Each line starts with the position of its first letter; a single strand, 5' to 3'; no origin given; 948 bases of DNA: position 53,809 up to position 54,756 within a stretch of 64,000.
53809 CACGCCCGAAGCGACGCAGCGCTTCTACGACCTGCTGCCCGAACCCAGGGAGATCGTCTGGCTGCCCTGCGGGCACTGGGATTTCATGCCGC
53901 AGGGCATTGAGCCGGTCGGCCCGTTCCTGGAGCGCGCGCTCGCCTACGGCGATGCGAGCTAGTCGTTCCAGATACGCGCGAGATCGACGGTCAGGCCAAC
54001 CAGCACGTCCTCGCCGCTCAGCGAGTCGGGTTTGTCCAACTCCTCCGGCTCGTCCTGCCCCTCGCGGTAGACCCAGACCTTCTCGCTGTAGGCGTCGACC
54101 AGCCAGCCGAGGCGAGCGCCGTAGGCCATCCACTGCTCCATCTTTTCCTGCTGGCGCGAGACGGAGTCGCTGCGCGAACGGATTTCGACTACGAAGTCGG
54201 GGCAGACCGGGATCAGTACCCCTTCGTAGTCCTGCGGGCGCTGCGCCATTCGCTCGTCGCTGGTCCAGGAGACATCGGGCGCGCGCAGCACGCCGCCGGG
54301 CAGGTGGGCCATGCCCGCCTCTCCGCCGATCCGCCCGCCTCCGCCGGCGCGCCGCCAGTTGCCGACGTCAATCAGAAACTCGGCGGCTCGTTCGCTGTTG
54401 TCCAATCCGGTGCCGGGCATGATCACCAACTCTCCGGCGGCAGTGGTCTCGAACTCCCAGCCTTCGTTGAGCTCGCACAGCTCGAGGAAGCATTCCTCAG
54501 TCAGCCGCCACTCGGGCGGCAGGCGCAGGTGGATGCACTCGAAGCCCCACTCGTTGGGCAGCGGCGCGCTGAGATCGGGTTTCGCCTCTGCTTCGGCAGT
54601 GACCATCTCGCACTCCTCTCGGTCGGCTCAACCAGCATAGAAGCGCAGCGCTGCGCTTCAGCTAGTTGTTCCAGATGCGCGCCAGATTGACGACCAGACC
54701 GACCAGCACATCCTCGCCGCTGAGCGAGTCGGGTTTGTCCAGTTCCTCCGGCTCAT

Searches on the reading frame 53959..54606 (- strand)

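Call 56: search_protein_families(library=pfam, proteins=[window:53959-54606:-], max_evalue=0.001)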
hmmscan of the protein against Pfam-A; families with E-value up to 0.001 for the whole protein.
window:53959-54606:- (215 aa): 1 family
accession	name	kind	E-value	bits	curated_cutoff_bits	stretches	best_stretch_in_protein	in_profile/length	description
PF05685.18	Uma2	-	3.9e-29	101.8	27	1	40-209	4-171/172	Putative restriction endonuclease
